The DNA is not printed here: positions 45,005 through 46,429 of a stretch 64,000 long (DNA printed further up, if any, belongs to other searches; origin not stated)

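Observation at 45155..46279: Cysteine-rich C-terminal toxin domain on the PAAR-like protein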

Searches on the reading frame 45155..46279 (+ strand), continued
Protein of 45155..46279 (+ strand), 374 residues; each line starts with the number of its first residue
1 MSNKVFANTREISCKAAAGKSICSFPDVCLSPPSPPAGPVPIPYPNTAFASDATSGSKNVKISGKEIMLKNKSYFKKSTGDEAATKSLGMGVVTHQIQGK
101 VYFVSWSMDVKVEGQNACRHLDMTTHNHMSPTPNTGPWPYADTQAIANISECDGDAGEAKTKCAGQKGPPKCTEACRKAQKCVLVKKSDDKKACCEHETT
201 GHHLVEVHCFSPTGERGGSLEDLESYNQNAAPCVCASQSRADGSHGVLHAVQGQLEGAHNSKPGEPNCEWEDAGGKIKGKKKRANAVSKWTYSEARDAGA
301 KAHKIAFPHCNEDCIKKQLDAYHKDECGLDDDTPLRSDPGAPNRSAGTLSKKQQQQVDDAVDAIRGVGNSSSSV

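Call 30: fold_search(model_id=the predicted structure, library=pdb)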
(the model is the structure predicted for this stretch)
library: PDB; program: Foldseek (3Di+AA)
matches with E <= 10: 41; with E <= 0.001: 0
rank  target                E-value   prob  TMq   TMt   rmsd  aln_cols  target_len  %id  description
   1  9vyi                  2.4e-01  0.63  0.14  0.47   9.5        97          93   14  Cryo-EM structure of bacteriophage P1 baseplate in C1 (released 2025-10-22)
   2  4jiw_D                3.0e-01  0.41  0.13  0.40   9.4        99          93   18  c1882 PAAR-repeat protein from Escherichia coli in complex with a VgrG-like beta-helix that is based on a fragment of  (released 2013-08-14)
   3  4ku0_D                6.0e-01  0.44  0.15  0.47   9.3        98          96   12  Enterobacteria phage T4 gp5.4 PAAR repeat protein in complex with T4 gp5 beta-helix fragment (released 2014-05-21)
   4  9f4b_BA               1.1e+00  0.25  0.15  0.47   9.4       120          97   14  Pre-assembled baseplate cup of Klebsiella phage KP1 variant vB_Kpn_Lilla1 (released 2025-05-14)
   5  4jiv_D                1.3e+00  0.25  0.13  0.45   9.7        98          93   15  VCA0105 PAAR-repeat protein from Vibrio cholerae in complex with a VgrG-like beta-helix that is based on a fragment of (released 2013-08-14)
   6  4z8x_A                2.2e+00  0.03  0.11  0.10  16.3       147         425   12  Truncated FtsH from A. aeolicus (released 2015-05-06)
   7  6p1z_D                2.4e+00  0.11  0.11  0.40  11.3        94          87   14  Bacteriophage phiKZ gp163.1 PAAR repeat protein in complex with the C-terminal part of the T4 gp5 beta-helical domain (released 2020-05-27)
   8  3kds_F                2.4e+00  0.03  0.11  0.10  17.7       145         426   14  apo-FtsH crystal structure (released 2009-12-01)
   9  9jg9_B                2.8e+00  0.06  0.13  0.31  12.3       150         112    9  Structure of the BtpeA effector and BtaeB effector bound to the VgrG spike from the Type VI secretion system (released 2025-09-10)
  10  6gcn_A                2.8e+00  0.03  0.11  0.10  17.7       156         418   12  Truncated FtsH from A. aeolicus in R32 (released 2018-08-22)
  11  7tdo_A                2.8e+00  0.03  0.11  0.10  17.7       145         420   14  Cryo-EM structure of transmembrane AAA+ protease FtsH in the ADP state (released 2022-04-06)
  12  6gco_A                3.3e+00  0.03  0.11  0.11  16.6       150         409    8  Truncated FtsH from A. aeolicus in P312 (released 2018-08-22)
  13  8k42_R                3.7e+00  0.02  0.06  0.05  18.6       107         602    8  Structure of full Banna virus (released 2024-03-27)
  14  8s7v_C                4.7e+00  0.05  0.09  0.06  11.6       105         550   18  Methyl-coenzyme M reductase activation complex binding to the A2 component (released 2025-02-26)
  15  2gz4_A                4.7e+00  0.02  0.13  0.16  12.6       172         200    8  1.5 A Crystal Structure of a Protein of Unknown Function ATU1052 from Agrobacterium tumefaciens (released 2006-06-20)
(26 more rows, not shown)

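Call 32: search_solved_structures(query=A2, max_evalue=10, show_alignments=3)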
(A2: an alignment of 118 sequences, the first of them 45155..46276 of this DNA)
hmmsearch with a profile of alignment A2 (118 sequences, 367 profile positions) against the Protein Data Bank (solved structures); distinct sequences matched with E-value up to 10: 1.
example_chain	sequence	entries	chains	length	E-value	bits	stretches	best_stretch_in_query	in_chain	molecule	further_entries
8qjc_A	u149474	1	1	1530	5.2e-07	32.6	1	21-137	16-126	T6SS-associated Rhs core and toxin domain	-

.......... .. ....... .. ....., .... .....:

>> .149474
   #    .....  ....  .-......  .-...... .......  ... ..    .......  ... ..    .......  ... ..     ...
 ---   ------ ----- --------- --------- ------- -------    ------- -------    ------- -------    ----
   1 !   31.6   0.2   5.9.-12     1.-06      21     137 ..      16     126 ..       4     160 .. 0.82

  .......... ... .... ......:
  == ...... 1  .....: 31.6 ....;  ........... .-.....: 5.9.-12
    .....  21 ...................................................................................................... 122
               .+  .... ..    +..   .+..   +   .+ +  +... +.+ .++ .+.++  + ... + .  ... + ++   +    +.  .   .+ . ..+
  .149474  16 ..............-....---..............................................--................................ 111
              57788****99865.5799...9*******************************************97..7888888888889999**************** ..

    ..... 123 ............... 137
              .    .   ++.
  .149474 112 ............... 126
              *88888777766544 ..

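Call 40: find_related_loci(query=A1, collection=genome_contigs, flank=6000)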
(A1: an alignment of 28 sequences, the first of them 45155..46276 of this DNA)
Query A1 (374 aa) in genome_contigs; peptide patterns used: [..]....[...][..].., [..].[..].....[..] (x = any residue, [..] = any of these).
600 stretches matched a pattern (row limit reached: there are more); 504 encode a relative of the query (tblastn E <= 1e-3); the best 80 are kept; 80 distinct loci.
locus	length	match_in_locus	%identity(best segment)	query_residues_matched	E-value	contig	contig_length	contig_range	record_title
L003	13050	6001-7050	59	1-357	3e-137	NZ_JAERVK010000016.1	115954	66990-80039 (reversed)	Candidatus Methylomicrobium oryzae strain RS1 NODE_16_length_115954_cov_113.717193, whole genome shotgun sequence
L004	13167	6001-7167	55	1-374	8e-137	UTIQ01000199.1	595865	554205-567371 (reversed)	Pseudomonas sp. 286 isolate p13.H9 genome assembly, contig: 199, whole genome shotgun sequence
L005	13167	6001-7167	53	1-374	2e-123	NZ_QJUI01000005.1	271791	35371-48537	Phytopseudomonas daroniae strain P9A NODE_5_length_271791_cov_19.316568, whole genome shotgun sequence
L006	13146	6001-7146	54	1-371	7e-121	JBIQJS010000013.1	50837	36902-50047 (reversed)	MAG: Rubrivivax sp. isolate mag.3f NODE_914_length_50837, whole genome shotgun sequence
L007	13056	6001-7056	51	1-339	4e-100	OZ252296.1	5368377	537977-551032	MAG: Inquilinaceae bacterium isolate 8c5b4bd8-3f7a-4eba-a8aa-c6be87d0db72 genome assembly, chromosome: 1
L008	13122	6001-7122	45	1-356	1e-91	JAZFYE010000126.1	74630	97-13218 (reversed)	MAG: Phycisphaerales bacterium isolate MT5bin.16 MT5bin.16_126, whole genome shotgun sequence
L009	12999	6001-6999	47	1-338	1e-90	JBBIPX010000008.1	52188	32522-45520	MAG: Desulfobacteraceae bacterium isolate QH1S170213_bin_312 NODE_624_length_52188_cov_7.258857, whole genome shotgun se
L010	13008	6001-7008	47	1-337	2e-89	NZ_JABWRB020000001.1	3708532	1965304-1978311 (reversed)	Pseudomonas zanjanensis strain SWRI12 1, whole genome shotgun sequence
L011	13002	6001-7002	47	1-338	5e-88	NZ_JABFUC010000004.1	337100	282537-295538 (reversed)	Billgrantia campisalis strain A4 NODE_4_length_337100_cov_87.281169, whole genome shotgun sequence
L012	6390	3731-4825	44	1-338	6e-88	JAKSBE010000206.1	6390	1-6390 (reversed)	MAG: Kiloniellales bacterium isolate MAG.149 k141_4642171, whole genome shotgun sequence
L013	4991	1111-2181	43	1-357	2e-86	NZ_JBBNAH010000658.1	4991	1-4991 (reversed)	MAG: Pseudomonas sp. isolate Drum_KTO_C5_R1_D28_E3_bin.6 k127_315082_Drum_KTO_C5_R1_D28_E3_bin_6, whole genome shotgun s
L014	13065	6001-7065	47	1-324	4e-86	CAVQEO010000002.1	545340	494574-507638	MAG: uncultured Acidobacteriaceae bacterium isolate MFD04434.bin.2.125 genome assembly, contig: contig_1300, whole genom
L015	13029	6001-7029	44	1-334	5e-84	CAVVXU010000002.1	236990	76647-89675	MAG: uncultured Alphaproteobacteria bacterium isolate MFD05442.bin.2.315 genome assembly, contig: contig_14234, whole ge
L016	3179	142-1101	47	1-326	5e-85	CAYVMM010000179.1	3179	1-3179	MAG TPA_asm: uncultured Gammaproteobacteria bacterium isolate SRP185896_co1_73 genome assembly, contig: NODE_49373_lengt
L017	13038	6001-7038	46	1-323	7e-83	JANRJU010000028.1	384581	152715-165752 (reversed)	MAG: Planctomycetota bacterium isolate bins.190 k141_3059498, whole genome shotgun sequence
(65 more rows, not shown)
